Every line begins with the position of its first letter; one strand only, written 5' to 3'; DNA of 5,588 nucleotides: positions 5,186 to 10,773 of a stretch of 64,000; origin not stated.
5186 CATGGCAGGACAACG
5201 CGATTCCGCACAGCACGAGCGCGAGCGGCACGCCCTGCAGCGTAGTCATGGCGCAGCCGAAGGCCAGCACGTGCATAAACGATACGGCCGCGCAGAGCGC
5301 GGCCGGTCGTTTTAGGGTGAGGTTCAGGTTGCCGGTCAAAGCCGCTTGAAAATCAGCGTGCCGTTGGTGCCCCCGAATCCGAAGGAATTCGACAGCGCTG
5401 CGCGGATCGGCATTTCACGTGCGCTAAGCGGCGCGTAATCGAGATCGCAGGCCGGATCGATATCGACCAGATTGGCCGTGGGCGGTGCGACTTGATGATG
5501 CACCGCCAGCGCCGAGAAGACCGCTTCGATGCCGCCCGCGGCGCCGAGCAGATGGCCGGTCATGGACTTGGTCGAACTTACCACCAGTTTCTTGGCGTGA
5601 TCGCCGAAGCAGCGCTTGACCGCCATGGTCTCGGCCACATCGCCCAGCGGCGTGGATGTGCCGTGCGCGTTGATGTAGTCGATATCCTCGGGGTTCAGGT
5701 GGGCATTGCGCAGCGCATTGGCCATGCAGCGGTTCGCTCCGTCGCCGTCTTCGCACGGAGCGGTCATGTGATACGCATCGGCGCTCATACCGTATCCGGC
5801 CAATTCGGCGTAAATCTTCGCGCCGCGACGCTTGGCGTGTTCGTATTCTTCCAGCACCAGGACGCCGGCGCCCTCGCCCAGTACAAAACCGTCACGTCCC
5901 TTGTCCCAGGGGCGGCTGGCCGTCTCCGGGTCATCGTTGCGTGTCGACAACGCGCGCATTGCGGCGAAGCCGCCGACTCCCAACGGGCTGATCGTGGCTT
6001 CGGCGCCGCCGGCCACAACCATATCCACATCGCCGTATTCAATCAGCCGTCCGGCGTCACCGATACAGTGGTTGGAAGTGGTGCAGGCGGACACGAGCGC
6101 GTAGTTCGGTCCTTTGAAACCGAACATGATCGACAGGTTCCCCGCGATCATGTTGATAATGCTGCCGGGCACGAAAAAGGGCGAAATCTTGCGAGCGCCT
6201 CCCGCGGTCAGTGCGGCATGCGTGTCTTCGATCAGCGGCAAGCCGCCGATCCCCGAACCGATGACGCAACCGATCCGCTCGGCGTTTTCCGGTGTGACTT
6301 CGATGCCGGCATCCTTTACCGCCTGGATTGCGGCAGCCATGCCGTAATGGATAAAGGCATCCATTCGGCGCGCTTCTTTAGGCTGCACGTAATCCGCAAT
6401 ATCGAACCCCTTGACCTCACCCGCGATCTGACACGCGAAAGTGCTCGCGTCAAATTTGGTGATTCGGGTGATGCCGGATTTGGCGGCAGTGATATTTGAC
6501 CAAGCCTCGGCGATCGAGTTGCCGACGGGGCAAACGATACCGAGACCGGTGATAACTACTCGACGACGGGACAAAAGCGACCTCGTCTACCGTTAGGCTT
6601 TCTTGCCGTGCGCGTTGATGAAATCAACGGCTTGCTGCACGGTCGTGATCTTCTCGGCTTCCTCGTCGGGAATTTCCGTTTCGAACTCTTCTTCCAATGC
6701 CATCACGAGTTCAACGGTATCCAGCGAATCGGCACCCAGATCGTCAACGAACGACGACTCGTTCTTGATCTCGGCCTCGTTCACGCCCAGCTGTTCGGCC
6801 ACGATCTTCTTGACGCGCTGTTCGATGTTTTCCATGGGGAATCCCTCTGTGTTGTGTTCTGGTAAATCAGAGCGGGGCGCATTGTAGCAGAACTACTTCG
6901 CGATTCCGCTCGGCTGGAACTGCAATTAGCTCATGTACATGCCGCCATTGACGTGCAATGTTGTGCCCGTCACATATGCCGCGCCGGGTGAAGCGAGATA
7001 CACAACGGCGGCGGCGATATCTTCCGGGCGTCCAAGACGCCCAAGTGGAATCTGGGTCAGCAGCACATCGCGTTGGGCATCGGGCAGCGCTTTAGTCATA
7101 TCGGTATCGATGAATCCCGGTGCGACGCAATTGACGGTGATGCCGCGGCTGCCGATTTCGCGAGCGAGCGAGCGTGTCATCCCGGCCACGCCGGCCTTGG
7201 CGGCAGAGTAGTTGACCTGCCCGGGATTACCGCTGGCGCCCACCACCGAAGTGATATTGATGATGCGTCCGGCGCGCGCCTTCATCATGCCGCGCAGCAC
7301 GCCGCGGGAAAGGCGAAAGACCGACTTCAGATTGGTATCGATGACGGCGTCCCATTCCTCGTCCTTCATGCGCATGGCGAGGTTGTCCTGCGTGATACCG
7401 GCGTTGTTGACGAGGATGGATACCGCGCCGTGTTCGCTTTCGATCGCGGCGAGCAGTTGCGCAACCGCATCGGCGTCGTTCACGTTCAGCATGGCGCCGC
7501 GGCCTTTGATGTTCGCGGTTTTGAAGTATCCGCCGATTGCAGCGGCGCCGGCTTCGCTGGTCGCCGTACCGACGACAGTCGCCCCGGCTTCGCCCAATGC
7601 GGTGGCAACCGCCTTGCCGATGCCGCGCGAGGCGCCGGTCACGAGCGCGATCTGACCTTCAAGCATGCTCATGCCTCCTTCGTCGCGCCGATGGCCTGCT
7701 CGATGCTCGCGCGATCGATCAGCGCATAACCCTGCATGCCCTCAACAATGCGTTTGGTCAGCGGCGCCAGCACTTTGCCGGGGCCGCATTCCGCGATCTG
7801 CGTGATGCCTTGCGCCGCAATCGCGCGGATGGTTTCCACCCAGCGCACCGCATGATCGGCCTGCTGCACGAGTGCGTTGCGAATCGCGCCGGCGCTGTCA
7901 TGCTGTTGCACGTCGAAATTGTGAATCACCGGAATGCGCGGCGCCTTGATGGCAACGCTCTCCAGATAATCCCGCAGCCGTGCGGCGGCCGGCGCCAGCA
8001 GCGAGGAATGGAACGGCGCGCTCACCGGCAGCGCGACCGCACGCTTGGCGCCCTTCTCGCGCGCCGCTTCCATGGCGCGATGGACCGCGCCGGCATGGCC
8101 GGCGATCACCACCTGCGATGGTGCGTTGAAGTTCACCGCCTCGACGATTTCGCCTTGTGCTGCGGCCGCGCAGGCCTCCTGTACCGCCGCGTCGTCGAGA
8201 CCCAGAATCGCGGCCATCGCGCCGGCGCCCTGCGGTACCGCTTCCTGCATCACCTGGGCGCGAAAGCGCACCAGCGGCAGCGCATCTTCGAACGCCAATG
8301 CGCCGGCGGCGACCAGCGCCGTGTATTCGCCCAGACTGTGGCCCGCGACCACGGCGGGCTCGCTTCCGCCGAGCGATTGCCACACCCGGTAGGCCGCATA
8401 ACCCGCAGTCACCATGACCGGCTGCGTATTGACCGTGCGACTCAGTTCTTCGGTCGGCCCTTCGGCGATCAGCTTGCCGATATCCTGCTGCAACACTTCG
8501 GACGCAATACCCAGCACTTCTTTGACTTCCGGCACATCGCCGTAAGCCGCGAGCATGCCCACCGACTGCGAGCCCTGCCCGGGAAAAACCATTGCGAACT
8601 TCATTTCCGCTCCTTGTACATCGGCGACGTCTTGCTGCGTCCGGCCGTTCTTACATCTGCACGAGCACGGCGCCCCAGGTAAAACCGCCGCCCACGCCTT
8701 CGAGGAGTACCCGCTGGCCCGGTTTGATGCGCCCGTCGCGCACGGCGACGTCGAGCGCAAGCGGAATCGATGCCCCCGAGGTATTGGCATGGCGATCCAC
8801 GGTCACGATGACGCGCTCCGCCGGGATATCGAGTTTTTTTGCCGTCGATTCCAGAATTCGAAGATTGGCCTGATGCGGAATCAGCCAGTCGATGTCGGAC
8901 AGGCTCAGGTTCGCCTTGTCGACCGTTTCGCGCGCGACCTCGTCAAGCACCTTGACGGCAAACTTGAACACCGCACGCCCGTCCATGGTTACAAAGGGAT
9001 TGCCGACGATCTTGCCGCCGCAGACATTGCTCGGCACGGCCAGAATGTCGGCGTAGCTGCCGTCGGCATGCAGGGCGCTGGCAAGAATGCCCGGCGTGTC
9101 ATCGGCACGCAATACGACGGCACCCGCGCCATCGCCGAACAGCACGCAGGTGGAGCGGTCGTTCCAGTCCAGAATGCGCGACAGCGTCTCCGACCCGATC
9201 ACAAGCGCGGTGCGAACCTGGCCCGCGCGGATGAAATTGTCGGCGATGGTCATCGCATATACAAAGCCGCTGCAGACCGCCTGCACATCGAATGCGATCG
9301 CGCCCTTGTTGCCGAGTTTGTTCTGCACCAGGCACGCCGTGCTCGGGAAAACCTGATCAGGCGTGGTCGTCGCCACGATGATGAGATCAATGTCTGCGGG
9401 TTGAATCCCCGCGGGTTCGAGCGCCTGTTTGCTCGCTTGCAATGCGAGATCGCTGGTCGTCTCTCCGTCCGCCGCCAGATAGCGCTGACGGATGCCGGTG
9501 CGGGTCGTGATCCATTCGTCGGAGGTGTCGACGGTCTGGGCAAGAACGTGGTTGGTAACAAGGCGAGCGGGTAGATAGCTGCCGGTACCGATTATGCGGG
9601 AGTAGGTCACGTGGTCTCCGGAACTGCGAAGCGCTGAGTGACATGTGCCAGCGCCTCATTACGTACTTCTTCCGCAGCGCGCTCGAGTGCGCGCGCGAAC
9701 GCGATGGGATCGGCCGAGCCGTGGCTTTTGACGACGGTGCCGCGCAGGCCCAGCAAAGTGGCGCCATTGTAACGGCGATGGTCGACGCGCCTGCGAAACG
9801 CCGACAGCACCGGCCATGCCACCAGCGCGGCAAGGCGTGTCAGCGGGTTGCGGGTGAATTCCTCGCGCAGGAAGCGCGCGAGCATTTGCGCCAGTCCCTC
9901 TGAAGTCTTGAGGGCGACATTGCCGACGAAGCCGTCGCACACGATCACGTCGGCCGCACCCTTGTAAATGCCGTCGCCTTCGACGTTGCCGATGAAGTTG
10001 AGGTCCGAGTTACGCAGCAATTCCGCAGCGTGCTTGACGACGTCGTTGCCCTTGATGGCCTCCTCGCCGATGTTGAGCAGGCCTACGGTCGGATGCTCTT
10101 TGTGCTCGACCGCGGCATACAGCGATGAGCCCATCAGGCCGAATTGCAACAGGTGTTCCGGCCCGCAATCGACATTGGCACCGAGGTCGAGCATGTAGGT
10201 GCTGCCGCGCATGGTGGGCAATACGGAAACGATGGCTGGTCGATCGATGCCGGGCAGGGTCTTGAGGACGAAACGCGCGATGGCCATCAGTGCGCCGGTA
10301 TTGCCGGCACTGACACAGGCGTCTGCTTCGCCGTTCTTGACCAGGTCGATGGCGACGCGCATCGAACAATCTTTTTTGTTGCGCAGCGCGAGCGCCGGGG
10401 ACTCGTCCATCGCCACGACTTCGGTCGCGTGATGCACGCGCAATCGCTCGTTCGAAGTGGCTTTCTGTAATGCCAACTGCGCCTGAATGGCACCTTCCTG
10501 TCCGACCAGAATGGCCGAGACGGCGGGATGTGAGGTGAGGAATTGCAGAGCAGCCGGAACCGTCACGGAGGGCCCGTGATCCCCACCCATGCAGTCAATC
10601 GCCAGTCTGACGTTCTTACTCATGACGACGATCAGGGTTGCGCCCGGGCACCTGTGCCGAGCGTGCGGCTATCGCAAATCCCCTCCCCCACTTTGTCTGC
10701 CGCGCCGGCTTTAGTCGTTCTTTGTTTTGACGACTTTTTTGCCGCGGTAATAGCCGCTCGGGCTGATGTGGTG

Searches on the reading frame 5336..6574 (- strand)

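Call 59: search_protein_families(library=pfam, proteins=[window:5336-6574:-], max_evalue=0.00001)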
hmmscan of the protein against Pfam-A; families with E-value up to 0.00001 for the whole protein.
window:5336-6574:- (412 aa): 2 families
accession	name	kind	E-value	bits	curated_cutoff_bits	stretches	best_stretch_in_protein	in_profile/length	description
PF00109.32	ketoacyl-synt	-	6e-62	209.9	20.8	1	4-247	2-252/252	Beta-ketoacyl synthase, N-terminal domain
PF02801.28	Ketoacyl-synt_C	-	1.6e-41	141.5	20.8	1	255-369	1-118/119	Beta-ketoacyl synthase, C-terminal domain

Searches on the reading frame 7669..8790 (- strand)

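Call 59: search_protein_families(library=pfam, proteins=[window:7669-8790:-], max_evalue=0.00001)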
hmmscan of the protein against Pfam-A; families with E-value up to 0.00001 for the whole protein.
window:7669-8790:- (373 aa): 1 family
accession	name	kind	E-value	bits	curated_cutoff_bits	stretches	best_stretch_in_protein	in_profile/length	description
PF00698.26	Acyl_transf_1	-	2.1e-34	119.9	32.7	1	68-343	3-273/319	Acyl transferase domain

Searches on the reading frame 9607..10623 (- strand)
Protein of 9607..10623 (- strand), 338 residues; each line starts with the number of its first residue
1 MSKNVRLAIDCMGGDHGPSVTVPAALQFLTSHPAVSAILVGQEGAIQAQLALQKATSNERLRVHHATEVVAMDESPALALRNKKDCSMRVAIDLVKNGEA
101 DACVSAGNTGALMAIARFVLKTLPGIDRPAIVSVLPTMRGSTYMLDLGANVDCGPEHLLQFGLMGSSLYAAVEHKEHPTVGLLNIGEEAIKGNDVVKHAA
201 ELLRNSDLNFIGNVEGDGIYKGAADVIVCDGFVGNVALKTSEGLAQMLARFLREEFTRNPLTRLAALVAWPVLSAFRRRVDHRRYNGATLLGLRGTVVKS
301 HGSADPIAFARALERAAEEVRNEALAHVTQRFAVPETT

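Call 59: search_protein_families(library=pfam, proteins=[window:9607-10623:-], max_evalue=0.00001)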
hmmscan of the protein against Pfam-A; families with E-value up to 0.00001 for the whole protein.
window:9607-10623:- (338 aa): 1 family
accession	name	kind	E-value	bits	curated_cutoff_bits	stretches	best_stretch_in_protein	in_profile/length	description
PF02504.20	FA_synthesis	-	1.1e-108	363.6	29.1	1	5-323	1-320/324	Fatty acid synthesis protein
